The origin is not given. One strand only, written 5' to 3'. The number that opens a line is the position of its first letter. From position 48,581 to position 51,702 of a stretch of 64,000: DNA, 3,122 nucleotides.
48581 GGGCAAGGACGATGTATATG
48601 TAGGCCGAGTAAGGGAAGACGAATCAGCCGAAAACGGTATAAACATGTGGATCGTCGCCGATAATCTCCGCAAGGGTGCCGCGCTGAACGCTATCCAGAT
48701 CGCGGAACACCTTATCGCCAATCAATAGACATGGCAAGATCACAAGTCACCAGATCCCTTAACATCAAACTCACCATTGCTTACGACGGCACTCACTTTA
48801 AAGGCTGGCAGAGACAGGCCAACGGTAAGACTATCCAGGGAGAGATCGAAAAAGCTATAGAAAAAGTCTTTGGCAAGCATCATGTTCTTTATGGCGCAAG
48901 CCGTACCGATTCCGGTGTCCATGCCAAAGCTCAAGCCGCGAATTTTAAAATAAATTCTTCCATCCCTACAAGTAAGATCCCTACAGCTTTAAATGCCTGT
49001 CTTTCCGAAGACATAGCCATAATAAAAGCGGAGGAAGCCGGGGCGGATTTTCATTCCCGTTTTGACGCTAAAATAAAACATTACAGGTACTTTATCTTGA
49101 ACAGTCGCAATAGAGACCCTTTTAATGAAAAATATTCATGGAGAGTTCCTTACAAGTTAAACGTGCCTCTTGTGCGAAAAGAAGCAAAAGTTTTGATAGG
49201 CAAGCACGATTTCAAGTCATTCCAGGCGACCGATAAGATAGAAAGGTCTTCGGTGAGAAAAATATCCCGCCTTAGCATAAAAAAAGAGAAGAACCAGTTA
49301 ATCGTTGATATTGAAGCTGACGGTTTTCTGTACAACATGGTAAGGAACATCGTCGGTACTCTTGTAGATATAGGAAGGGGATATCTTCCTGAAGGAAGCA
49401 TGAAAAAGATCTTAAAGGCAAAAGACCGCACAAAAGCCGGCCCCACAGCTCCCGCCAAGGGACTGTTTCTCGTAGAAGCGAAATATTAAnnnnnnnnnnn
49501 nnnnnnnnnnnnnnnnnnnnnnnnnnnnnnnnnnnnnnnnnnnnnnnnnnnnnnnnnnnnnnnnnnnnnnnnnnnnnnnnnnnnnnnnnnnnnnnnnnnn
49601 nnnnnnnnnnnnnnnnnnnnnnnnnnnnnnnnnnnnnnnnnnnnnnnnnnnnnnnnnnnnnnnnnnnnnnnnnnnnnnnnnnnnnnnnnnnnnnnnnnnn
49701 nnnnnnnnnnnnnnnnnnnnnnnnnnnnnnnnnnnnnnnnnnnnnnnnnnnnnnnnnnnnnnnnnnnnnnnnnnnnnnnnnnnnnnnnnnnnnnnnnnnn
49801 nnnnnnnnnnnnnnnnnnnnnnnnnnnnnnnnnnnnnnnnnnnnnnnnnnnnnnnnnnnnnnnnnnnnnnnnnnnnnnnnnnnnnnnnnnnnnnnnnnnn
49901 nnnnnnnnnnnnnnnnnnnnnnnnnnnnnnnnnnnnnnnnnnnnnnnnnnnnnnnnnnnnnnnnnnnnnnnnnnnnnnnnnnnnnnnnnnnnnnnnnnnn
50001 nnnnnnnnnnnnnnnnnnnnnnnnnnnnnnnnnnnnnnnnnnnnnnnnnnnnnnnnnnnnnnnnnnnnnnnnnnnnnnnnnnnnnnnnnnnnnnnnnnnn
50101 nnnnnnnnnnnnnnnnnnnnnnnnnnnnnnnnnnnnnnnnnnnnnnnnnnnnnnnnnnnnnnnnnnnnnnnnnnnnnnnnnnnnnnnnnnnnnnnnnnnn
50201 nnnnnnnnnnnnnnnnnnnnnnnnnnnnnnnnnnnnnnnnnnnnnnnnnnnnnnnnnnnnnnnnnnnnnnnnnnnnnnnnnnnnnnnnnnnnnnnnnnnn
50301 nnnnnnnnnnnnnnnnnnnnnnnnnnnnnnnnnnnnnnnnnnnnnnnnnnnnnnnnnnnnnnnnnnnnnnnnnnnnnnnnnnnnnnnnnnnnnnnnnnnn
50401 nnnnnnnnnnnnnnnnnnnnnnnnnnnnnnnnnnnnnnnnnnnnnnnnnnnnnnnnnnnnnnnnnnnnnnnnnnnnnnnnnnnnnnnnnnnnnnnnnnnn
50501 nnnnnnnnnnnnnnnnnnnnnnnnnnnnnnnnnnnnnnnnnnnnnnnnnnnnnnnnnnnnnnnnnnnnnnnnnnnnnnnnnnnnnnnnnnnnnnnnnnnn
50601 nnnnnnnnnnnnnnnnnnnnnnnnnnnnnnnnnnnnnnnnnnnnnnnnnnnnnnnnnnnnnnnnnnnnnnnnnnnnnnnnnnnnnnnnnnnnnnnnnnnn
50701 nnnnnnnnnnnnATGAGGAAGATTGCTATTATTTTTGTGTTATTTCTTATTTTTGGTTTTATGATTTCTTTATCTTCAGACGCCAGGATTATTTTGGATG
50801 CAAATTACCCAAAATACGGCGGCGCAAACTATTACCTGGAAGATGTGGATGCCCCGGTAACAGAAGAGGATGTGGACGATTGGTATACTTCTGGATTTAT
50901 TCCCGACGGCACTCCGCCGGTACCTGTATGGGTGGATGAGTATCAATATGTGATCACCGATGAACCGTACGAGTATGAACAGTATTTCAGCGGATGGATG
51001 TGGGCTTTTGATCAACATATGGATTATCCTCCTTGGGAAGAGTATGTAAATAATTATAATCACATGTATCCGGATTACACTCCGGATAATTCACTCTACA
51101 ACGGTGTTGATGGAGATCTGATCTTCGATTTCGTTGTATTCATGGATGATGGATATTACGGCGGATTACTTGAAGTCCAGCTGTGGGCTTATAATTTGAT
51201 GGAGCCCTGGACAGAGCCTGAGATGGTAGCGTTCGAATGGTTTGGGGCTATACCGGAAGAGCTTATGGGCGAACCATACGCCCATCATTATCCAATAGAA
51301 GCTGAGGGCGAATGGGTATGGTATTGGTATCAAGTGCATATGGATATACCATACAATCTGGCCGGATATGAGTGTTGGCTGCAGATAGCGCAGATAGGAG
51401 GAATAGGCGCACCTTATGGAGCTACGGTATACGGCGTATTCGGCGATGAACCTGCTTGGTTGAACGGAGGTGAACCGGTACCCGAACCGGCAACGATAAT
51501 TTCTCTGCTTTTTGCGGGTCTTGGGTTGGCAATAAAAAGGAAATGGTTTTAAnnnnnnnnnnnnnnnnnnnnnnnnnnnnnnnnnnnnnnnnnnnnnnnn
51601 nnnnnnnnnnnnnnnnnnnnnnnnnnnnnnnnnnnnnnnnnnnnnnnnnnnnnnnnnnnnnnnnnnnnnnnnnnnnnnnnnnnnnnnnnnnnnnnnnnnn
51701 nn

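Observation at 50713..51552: Orphan hyper-acidic, Trp/Tyr-rich PEP-CTERM protein with no recognisable domain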

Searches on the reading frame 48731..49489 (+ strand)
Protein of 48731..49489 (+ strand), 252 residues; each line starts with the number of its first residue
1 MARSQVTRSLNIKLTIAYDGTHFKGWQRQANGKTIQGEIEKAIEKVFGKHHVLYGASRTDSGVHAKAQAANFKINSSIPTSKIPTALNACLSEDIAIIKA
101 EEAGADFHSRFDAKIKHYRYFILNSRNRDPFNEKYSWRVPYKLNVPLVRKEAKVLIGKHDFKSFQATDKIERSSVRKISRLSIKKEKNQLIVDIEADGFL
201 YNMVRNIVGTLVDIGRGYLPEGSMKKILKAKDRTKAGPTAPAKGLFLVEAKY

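Call 18: find_related_loci(query=window:48731-49489:+, collection=genome_contigs, flank=10000)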
Query window:48731-49489:+ (252 aa) in genome_contigs; peptide patterns used: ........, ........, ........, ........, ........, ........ (x = any residue, [..] = any of these).
211 stretches matched a pattern; 16 encode a relative of the query (tblastn E <= 1e-3); 16 distinct loci.
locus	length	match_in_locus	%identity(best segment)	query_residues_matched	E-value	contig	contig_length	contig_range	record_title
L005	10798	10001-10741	72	6-252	4e-118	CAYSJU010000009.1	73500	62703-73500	MAG TPA_asm: uncultured Planctomycetia bacterium isolate binchicken_co332_75 genome assembly, contig: NODE_18_length_735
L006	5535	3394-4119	71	11-252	1e-116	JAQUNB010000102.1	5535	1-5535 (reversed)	MAG: Candidatus Omnitrophota bacterium isolate STD1_168 NODE_54747_length_5535_cov_2.996672_Sandtown_D1, whole genome sh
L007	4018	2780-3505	65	11-252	8e-110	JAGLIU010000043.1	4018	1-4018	MAG: Candidatus Omnitrophota bacterium isolate RS_3_17 ROV157_3.bin.17.fa_43, whole genome shotgun sequence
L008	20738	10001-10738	57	7-252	2e-88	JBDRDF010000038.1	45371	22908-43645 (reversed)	MAG: Candidatus Omnitrophota bacterium isolate MEGAHIT-group-1.237 k141_7631665, whole genome shotgun sequence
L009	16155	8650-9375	57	11-252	7e-87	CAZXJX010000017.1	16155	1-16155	MAG TPA_asm: uncultured Planctomycetia bacterium isolate SRP090828_co1_14 genome assembly, contig: NODE_603_length_16155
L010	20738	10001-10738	55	7-252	2e-84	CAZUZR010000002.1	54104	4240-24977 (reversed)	MAG TPA_asm: uncultured Planctomycetia bacterium isolate binchicken_co266_232 genome assembly, contig: NODE_1214_length_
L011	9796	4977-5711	52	8-252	2e-76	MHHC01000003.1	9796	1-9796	MAG: Omnitrophica WOR_2 bacterium RIFCSPLOWO2_12_FULL_51_24 rifcsplowo2_12_scaffold_10708, whole genome shotgun sequence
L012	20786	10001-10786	49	4-252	4e-76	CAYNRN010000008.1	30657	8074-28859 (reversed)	MAG TPA_asm: uncultured Planctomycetales bacterium isolate SRP098346_co1_174 genome assembly, contig: NODE_1045_length_3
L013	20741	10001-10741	49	11-252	1e-74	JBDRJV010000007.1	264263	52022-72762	MAG: Candidatus Omnitrophota bacterium isolate MEGAHIT-group-1.676 k141_7156852, whole genome shotgun sequence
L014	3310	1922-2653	44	11-252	3e-66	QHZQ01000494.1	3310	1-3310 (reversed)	MAG: Acidobacteria bacterium isolate gp11 AA57 14_1009_16_40cm_scaffold_136673_curated, whole genome shotgun sequence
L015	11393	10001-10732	43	11-252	7e-64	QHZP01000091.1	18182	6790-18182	MAG: Acidobacteria bacterium isolate gp11 AA58 14_1009_16_40cm_scaffold_19368_curated, whole genome shotgun sequence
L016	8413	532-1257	42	11-252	1e-63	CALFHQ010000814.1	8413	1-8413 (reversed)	MAG TPA_asm: uncultured proteobacterium isolate ERR2206789_bin.10_CONCOCT_v1.1_MAG genome assembly, contig: ERZ890810.24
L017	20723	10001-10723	43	13-252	1e-60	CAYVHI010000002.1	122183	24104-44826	MAG TPA_asm: uncultured Rickettsiales bacterium isolate SRP287051_co2_205 genome assembly, contig: NODE_306_length_12218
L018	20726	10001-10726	37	12-252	2e-52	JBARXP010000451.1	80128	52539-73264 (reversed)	MAG: Elainellaceae cyanobacterium isolate MFD12135_ilm_asm_bin27 k127_26363, whole genome shotgun sequence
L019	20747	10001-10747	36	3-252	2e-48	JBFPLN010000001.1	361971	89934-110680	MAG: Candidatus Atelocyanobacterium thalassae isolate UCYN-A4 c_000000067625, whole genome shotgun sequence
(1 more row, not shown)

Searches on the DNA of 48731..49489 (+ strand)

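Call 20: search_rna_families(sources=[L005, L006, L007, L008, L009, L010, L011, L012, L013], threshold=gathering)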
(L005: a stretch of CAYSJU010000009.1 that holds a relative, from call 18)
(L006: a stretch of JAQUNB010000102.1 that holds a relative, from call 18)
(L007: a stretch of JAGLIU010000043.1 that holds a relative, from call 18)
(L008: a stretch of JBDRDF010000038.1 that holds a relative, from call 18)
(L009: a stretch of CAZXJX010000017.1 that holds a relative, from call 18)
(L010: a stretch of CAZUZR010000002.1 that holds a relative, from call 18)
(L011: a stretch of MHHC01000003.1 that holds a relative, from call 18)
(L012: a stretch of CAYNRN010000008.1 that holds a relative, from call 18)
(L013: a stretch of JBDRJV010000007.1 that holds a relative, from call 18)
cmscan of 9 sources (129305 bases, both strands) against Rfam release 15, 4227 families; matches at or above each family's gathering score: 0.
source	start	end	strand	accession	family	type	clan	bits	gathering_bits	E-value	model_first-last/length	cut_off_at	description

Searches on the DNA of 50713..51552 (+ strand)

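Call 44: search_rna_families(sources=[L021, L001, L002, L003, L004], threshold=gathering)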
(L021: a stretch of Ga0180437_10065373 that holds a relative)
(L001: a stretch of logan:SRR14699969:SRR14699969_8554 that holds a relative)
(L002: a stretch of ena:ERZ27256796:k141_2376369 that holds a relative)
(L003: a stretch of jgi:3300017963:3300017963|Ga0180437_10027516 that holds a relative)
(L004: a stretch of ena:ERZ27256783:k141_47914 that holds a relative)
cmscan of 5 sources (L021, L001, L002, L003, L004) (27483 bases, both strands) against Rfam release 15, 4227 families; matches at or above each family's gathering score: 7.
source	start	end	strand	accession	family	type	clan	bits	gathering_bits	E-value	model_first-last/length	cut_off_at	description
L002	5819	5905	+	RF01051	c-di-GMP-I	Cis-reg; riboswitch;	CL00126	57.5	35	5.6e-09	1-87/87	no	c-di-GMP-I riboswitch aptamer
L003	1662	1748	+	RF01051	c-di-GMP-I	Cis-reg; riboswitch;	CL00126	57.5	35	5.6e-09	1-87/87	no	c-di-GMP-I riboswitch aptamer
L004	360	446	+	RF01051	c-di-GMP-I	Cis-reg; riboswitch;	CL00126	57.5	35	5.6e-09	1-87/87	no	c-di-GMP-I riboswitch aptamer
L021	2489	2575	+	RF01051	c-di-GMP-I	Cis-reg; riboswitch;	CL00126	51.7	35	1.5e-07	1-87/87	no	c-di-GMP-I riboswitch aptamer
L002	4820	4903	+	RF01051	c-di-GMP-I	Cis-reg; riboswitch;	CL00126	48.7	35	7.7e-07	1-87/87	no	c-di-GMP-I riboswitch aptamer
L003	663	746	+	RF01051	c-di-GMP-I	Cis-reg; riboswitch;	CL00126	48.7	35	7.7e-07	1-87/87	no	c-di-GMP-I riboswitch aptamer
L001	1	75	+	RF01051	c-di-GMP-I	Cis-reg; riboswitch;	CL00126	45.7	35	4.2e-06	13-87/87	5'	c-di-GMP-I riboswitch aptamer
